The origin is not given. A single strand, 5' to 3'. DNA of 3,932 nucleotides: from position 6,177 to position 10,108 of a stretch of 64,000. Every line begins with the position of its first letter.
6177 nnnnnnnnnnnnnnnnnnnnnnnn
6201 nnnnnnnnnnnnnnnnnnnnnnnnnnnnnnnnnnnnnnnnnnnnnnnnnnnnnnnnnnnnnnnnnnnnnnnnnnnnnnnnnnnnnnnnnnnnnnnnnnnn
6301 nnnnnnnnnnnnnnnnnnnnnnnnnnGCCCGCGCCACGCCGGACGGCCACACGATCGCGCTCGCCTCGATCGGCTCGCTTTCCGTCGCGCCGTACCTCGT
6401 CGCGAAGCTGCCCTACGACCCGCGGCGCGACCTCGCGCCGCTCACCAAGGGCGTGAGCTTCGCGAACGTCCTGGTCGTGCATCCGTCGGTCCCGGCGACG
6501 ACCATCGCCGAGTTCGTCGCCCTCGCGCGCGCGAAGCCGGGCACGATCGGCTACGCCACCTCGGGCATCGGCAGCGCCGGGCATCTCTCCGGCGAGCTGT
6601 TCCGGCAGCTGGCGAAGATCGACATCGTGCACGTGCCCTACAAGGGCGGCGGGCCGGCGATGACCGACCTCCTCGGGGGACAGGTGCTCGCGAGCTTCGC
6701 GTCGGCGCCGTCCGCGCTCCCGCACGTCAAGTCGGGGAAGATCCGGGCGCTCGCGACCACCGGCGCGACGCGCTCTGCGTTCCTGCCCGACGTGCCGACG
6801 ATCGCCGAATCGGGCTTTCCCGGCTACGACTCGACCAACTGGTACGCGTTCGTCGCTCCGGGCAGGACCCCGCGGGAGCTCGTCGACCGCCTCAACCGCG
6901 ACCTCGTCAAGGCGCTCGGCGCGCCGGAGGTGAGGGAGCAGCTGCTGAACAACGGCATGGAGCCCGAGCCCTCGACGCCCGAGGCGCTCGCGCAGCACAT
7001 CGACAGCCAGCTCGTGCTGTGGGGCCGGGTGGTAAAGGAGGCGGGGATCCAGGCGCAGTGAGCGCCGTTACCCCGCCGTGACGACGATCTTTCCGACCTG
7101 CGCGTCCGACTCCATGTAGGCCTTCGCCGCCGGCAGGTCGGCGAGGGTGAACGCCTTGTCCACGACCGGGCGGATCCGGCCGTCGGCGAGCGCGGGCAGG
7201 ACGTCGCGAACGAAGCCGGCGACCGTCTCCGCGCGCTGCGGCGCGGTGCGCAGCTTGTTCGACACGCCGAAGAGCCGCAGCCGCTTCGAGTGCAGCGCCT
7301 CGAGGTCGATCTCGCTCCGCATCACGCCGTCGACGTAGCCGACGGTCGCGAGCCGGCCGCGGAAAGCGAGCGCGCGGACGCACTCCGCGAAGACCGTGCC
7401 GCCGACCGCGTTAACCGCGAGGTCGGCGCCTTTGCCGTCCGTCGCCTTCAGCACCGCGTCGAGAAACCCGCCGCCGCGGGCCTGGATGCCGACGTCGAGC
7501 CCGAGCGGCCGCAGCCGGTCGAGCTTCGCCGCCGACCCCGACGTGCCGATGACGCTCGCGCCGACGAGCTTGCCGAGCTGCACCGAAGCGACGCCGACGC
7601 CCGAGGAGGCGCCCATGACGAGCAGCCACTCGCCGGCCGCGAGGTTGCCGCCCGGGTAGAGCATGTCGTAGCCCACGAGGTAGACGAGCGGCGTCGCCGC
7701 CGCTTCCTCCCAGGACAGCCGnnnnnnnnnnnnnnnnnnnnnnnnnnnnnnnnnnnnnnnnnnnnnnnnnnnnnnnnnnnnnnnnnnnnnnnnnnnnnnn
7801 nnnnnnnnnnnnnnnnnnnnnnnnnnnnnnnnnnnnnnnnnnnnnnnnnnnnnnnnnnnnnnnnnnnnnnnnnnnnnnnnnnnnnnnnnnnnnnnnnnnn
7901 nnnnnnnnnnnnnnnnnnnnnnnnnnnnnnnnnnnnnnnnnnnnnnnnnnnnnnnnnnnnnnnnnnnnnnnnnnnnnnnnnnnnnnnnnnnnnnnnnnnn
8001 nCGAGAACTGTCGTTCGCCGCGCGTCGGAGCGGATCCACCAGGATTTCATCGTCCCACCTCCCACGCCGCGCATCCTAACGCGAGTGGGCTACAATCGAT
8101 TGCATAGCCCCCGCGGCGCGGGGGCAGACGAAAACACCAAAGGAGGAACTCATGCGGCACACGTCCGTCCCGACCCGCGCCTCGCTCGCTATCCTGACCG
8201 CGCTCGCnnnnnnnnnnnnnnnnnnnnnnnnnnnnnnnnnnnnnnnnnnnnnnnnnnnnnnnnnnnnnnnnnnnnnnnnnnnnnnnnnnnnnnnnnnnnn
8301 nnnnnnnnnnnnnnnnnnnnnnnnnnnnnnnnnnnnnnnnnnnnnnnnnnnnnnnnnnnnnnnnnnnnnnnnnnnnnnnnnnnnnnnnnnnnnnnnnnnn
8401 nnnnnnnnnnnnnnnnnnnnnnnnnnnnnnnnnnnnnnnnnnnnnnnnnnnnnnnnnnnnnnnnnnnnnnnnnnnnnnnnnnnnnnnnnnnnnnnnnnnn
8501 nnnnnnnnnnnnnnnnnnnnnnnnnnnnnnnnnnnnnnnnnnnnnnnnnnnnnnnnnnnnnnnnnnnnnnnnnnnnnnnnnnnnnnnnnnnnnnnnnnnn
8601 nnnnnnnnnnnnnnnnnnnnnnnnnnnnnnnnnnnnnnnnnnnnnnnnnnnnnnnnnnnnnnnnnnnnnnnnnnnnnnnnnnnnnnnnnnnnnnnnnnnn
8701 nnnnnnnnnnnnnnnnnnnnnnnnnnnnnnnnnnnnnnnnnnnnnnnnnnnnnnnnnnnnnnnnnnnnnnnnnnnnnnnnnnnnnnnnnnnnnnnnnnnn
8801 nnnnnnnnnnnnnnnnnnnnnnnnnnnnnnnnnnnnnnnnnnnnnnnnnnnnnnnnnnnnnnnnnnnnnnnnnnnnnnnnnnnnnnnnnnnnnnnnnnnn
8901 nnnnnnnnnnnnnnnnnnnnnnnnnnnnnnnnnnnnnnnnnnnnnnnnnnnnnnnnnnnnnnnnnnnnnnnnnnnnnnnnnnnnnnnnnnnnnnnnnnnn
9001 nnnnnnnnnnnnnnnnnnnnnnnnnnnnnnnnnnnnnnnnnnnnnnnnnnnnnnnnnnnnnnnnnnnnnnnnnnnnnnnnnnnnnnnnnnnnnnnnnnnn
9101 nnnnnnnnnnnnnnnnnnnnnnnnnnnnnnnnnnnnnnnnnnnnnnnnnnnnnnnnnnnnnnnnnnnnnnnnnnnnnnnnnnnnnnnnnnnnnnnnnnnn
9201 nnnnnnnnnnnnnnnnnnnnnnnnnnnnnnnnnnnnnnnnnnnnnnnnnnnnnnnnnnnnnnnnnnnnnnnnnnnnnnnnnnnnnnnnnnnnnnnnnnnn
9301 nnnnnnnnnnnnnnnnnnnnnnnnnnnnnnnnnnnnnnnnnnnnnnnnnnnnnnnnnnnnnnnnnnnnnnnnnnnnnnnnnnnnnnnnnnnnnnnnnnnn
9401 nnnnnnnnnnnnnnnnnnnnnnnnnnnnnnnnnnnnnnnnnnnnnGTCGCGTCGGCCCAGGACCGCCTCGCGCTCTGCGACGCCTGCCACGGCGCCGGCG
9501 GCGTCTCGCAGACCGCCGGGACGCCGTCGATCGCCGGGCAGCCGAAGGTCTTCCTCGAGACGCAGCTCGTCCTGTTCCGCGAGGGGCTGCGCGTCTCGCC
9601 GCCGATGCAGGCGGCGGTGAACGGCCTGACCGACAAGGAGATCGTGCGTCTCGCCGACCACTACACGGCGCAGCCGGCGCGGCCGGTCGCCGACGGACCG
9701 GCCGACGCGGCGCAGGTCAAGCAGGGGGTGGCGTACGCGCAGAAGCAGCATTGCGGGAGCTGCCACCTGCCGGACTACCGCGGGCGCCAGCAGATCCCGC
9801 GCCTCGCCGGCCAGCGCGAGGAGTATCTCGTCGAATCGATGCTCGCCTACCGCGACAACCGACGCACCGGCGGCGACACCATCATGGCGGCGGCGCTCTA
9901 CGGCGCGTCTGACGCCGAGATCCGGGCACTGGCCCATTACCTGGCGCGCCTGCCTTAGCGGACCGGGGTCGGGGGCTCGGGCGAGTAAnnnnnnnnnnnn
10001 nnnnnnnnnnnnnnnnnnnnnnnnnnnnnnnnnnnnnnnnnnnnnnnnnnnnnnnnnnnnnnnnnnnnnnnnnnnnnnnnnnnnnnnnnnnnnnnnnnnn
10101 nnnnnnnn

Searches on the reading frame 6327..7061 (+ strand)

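Call 64: search_protein_families(library=pfam, proteins=[window:6327-7061:+], max_evalue=0.00001)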
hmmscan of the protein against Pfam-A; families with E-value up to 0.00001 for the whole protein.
window:6327-7061:+ (244 aa): 1 family
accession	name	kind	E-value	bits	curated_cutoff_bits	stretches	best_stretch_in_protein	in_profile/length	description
PF03401.19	TctC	-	4.6e-64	217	27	1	1-240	35-273/274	Tripartite tricarboxylate transporter family receptor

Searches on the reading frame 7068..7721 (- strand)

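Call 64: search_protein_families(library=pfam, proteins=[window:7068-7721:-], max_evalue=0.00001)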
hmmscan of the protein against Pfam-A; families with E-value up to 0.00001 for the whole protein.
window:7068-7721:- (217 aa): 2 families
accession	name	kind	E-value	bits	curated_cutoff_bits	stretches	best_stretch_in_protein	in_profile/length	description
PF00107.32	ADH_zinc_N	-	4.4e-20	72.4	31.8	1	41-154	1-113/129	Zinc-binding dehydrogenase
PF13602.12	ADH_zinc_N_2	-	2.6e-17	64.5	27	1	88-214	13-134/134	Zinc-binding dehydrogenase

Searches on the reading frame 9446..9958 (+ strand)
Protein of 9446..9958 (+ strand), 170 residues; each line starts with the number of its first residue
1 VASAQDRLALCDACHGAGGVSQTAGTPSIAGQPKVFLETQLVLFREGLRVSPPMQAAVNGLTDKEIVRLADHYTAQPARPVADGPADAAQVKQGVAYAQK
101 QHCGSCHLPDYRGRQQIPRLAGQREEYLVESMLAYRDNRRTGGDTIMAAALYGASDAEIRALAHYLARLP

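Call 64: search_protein_families(library=pfam, proteins=[window:9446-9958:+], max_evalue=0.00001)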
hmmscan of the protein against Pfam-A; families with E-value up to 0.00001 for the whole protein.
window:9446-9958:+ (170 aa): 2 families
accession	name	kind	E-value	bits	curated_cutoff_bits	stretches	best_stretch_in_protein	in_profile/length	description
PF00034.26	Cytochrom_C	-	4.7e-12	47.5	21.3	1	93-169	3-89/90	Cytochrome c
PF13442.11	Cytochrome_CBB3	-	3e-10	40.7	27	0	10-71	13-66/68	Cytochrome C oxidase, cbb3-type, subunit III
